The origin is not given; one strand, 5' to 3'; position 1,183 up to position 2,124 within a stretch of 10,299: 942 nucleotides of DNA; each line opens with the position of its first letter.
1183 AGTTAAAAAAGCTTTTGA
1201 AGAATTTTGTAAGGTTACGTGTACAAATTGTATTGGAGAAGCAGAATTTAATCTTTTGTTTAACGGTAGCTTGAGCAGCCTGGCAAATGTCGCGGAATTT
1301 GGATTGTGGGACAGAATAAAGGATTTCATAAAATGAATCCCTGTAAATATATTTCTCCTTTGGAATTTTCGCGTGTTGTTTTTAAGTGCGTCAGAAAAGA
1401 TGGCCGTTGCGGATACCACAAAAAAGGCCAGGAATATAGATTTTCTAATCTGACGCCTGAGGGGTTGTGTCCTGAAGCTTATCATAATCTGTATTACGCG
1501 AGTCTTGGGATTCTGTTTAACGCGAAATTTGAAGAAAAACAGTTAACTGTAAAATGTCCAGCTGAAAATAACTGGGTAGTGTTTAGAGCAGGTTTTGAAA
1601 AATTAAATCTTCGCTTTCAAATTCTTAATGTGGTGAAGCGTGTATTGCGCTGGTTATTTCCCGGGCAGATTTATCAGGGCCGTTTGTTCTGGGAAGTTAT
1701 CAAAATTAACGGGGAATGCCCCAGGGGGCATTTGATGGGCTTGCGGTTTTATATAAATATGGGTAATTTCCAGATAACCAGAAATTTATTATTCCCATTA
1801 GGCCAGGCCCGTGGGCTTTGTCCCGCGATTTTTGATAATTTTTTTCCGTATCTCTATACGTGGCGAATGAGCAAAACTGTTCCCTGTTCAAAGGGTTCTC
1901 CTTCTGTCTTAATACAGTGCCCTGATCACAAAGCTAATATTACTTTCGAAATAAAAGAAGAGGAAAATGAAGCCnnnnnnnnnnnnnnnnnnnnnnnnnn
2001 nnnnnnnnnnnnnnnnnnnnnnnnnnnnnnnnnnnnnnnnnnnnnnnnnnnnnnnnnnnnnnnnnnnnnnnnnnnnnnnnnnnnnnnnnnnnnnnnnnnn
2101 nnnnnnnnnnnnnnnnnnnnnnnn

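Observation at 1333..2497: Four diverged copies of one three-Cys domain, arranged as two tandem di-domain genes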

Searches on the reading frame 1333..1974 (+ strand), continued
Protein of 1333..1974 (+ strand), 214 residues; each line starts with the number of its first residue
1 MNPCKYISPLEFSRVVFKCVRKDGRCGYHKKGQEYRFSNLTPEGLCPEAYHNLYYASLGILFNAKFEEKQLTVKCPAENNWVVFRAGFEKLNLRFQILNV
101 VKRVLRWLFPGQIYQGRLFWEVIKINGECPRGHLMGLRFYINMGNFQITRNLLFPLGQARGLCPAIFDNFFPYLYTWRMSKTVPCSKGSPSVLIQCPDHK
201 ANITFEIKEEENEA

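Call 76: search_protein_families(library=ncbifam, proteins=[L001:260-1363:+, L001:1359-2081:+, L001:2081-3781:+, L001:3781-4707:+], max_evalue=0.00001)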
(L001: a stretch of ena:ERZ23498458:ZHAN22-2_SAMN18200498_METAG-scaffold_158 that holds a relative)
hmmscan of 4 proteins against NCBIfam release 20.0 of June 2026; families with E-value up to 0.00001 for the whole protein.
L001:260-1363:+ (368 aa): 10 families
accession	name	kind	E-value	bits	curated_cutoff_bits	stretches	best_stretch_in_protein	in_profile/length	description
TIGR03588.1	PseC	equivalog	1.8e-71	241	423.5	1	20-365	15-378/380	UDP-4-amino-4,6-dideoxy-N-acetyl-beta-L-altrosamine transaminase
NF008658.2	PRK11658.1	equivalog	5.2e-67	226.1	631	1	20-365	18-375/379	UDP-4-amino-4-deoxy-L-arabinose aminotransferase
NF008687.0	PRK11706.1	equivalog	3.4e-63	213.6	375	1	37-367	33-374/375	dTDP-4-amino-4,6-dideoxygalactose transaminase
TIGR04181.1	NHT_00031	hypoth_equivalog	3.3e-56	190.7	420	1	33-346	28-357/359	LegC family aminotransferase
TIGR04427.1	PLP_DesI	equivalog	2.2e-52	178.5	650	1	34-364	51-380/390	dTDP-4-dehydro-6-deoxyglucose aminotransferase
TIGR02379.1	ECA_wecE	subfamily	1.7e-50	171.9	434.85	1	37-367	33-375/376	dTDP-4-amino-4,6-dideoxy-D-glucose transaminase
NF011936.0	PRK15407.1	equivalog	1.7e-43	149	423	1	31-214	61-251/440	lipopolysaccharide biosynthesis protein RfbH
NF005816.0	PRK07682.1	equivalog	3.4e-07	29.2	620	1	33-160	71-206/390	aminotransferase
NF004770.0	PRK06108.1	subfamily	9.5e-07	28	422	1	41-171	87-224/396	pyridoxal phosphate-dependent aminotransferase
NF041364.1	GntC_guanitoxin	equivalog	5.9e-06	25.4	415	1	54-156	63-173/356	guanitoxin biosynthesis PLP-dependent (S)-gamma-hydroxy-L-arginine cyclodehydratase GntC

L001:1359-2081:+ (241 aa): 15 families
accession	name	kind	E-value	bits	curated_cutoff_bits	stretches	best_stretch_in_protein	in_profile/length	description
NF007482.0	PRK10073.1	equivalog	2.9e-17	62.7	423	1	1-103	1-99/334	glycosyltransferase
TIGR03937.1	PgaC_IcaA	equivalog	6.3e-14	51.7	422.3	1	6-105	45-141/407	poly-beta-1,6-N-acetyl-D-glucosamine synthase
NF047683.1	TeichurnBiosyTuaG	equivalog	1.1e-11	44.9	400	1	1-115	1-112/252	teichuronic acid biosynthesis protein TuaG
NF007986.1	PRK10714.1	equivalog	9.8e-11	41.2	529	1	7-228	7-223/316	undecaprenyl-phosphate 4-deoxy-4-formamido-L-arabinose transferase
TIGR04182.1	glyco_TIGR04182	equivalog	1.3e-10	41.2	325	1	8-229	2-219/293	S-layer glycoprotein N-glycosyltransferase AglJ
TIGR04283.1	glyco_like_mftF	equivalog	2.3e-09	37.2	182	1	8-103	1-86/221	TIGR04283 family arsenosugar biosynthesis glycosyltransferase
NF047588.1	GlcsyltransPgfSStrep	equivalog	3.2e-09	36.4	500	1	8-100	3-96/308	glycosyltransferase PgfS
NF010496.0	PRK13915.1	equivalog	4.9e-09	35.7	262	1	5-99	30-126/307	glucosyl-3-phosphoglycerate synthase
NF058614.1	PPMAGASynPpgS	equivalog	5e-09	35.9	370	1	8-128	2-117/226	polyprenyl-phospho-N-acetylgalactosaminyl synthase PpgS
NF038302.1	EPS_HpsE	equivalog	3.3e-08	32.9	300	1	8-100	3-97/307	hormogonium polysaccharide biosynthesis glycosyltransferase HpsE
TIGR03469.1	HpnB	hypoth_equivalog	3.9e-08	32.7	379.25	1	7-64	45-100/386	hopene-associated glycosyltransferase HpnB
TIGR03965.1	mycofact_glyco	equivalog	4e-08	32.5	280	1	4-99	72-164/467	mycofactocin biosynthesis glycosyltransferase MftF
NF050050.1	ProtGlycPglI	equivalog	1.9e-07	30.8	500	1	8-103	4-97/306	GalNAc(5)-diNAcBac-PP-undecaprenol beta-1,3-glucosyltransferase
NF041875.1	EPS_EpsD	equivalog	2.6e-07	30.4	370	1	8-97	1-87/325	exopolysaccharide biosynthesis glycosyltransferase EpsD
TIGR03111.1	glyc2_xrt_Gpos1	hypoth_equivalog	1.7e-06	27.1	363.95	1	7-108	50-150/439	TIGR03111 family XrtG-associated glycosyltransferase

L001:2081-3781:+ (567 aa): 15 families
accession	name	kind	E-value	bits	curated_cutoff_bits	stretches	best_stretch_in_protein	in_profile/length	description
TIGR03471.1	HpnJ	equivalog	1.3e-21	77.1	577.6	1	67-357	68-354/472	hopanoid biosynthesis associated radical SAM protein HpnJ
NF050148.1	rSAM_ApyD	equivalog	1.2e-19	70.1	750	1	12-352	25-350/645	RiPP biosynthesis radical SAM protein ApyD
TIGR04013.1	B12_SAM_MJ_1487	hypoth_equivalog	7.6e-18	64.5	251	1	59-239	34-191/382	TIGR04013 family B12-binding domain/radical SAM domain-containing protein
TIGR04072.2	rSAM_ladder_B12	equivalog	1.2e-17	63.7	360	1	73-353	75-334/443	lipid biosynthesis B12-binding/radical SAM protein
TIGR03975.1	rSAM_ocin_1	subfamily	6.3e-15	54.7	281.85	1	58-314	119-377/606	RiPP maturation radical SAM C-methyltransferase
NF033712.0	B12_rSAM_KedN5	subfamily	6.6e-15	54.3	700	1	62-209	57-212/624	KedN5 family methylcobalamin-dependent radical SAM C-methyltransferase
TIGR02026.1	BchE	equivalog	5.8e-14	51.8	481.35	1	46-246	43-240/497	magnesium-protoporphyrin IX monomethyl ester anaerobic oxidative cyclase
NF038361.1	rSAM_Sden_1168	equivalog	3.1e-12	45.8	575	1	58-311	131-394/560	Sden_1168 family B12-binding radical SAM P-methyltransferase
TIGR04479.1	bcpD_PhpK_rSAM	subfamily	4.1e-11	42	600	1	126-351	178-392/504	PhpK family radical SAM P-methyltransferase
TIGR04385.1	B12_rSAM_cofa1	equivalog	1.1e-09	38.1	450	1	96-353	100-349/438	B12 lower ligand biosynthesis radical SAM protein BzaD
TIGR04190.1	B12_SAM_Ta0216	equivalog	2.5e-09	36.3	500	1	85-339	98-364/554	TIGR04190 family B12-binding domain/radical SAM domain protein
NF033070.1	rSAM_AprD4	equivalog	4.2e-07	29.2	500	1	197-352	201-350/456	AprD4 family radical SAM diol-dehydratase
TIGR04014.1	B12_SAM_MJ_0865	equivalog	4.5e-07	29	360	1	80-239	54-200/434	methyl-coenzyme M reductase glutamine C-methyltransferase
TIGR04367.1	HpnR_B12_rSAM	equivalog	1.1e-06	27.5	650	0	11-225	21-220/490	hopanoid C-3 methylase HpnR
TIGR04295.1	B12_rSAM_oligo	hypoth_equivalog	7.2e-06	24.9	400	0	102-320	108-314/422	TIGR04295 family B12-binding domain-containing radical SAM protein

L001:3781-4707:+ (309 aa): 8 families
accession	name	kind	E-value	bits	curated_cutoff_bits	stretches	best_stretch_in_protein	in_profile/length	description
NF045667.1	MTase_DVU1556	equivalog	2.7e-15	56.4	155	1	113-210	20-119/213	DVU_1556 family methyltransferase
TIGR02072.1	BioC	equivalog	5.2e-11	42.8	184.95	1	96-219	14-141/244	malonyl-ACP O-methyltransferase BioC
TIGR02081.1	metW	equivalog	8.2e-10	38.5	189.5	1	112-226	10-126/194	methionine biosynthesis protein MetW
TIGR01983.1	UbiG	equivalog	8.3e-10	38.3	102.95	1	115-210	49-151/228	bifunctional 2-polyprenyl-6-hydroxyphenol methylase/3-demethylubiquinol 3-O-methyltransferase UbiG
TIGR02021.1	BchM-ChlM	equivalog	1.1e-07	31.6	158.9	1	101-167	40-108/218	magnesium protoporphyrin IX methyltransferase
NF001241.0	PRK00216.1-2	equivalog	2.1e-07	30.8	327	1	113-209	49-146/231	demethylmenaquinone methyltransferase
TIGR04345.1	ovoA_Cterm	equivalog_domain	2.1e-07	30.7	170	0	173-211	132-170/242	putative 4-mercaptohistidine N1-methyltransferase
NF043040.1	corrin_prot_MT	hypoth_equivalog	2.4e-07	30.4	180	1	109-209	34-146/216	corrinoid protein-associated methyltransferase CpaM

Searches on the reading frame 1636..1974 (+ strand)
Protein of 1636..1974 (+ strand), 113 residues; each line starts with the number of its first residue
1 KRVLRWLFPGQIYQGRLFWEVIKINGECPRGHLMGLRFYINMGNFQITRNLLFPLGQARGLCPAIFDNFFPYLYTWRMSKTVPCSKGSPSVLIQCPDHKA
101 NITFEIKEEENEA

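Call 6: search_protein_families(library=ncbifam, proteins=[window:1636-1974:+], max_evalue=10)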
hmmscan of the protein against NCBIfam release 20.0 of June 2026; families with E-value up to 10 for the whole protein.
seq(113 aa): 1 family
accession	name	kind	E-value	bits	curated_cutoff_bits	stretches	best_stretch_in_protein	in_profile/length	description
TIGR04076.1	TIGR04076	subfamily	9.3e-08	32.5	33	1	20-109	7-89/91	TIGR04076 family protein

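Call 82: find_related_loci(query=A6, collection=metagenome_contigs, flank=6000)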
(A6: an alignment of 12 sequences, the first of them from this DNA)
Query A6 (96 aa) in metagenome_contigs; peptide patterns used: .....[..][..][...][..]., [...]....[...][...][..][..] (x = any residue, [..] = any of these).
139 stretches matched a pattern; 27 encode a relative of the query (tblastn E <= 1e-3); 27 distinct loci.
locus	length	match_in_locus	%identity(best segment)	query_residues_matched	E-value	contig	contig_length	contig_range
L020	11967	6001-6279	70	2-95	3e-42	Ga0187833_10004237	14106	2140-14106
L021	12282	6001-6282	68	1-95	7e-41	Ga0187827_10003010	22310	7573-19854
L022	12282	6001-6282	63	2-96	3e-40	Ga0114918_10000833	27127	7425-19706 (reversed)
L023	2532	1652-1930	57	1-94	9e-36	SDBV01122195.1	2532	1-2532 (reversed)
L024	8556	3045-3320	53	1-93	4e-32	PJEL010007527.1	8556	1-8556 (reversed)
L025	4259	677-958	55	2-96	3e-27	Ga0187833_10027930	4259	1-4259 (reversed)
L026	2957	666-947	47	1-96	4e-27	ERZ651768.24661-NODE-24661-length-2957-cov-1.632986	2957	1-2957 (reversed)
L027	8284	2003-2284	55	2-96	2e-26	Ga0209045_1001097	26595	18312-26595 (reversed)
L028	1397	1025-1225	31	12-96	3e-9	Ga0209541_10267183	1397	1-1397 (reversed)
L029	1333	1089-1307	30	4-95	8e-9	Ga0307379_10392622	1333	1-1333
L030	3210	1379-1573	29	19-96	6e-8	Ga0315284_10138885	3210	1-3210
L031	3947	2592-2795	27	3-96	7e-8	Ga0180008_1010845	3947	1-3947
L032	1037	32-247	30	7-95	1e-7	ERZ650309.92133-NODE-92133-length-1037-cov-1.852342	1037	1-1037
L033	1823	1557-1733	33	31-93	2e-7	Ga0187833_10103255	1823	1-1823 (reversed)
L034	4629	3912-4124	30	4-93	4e-7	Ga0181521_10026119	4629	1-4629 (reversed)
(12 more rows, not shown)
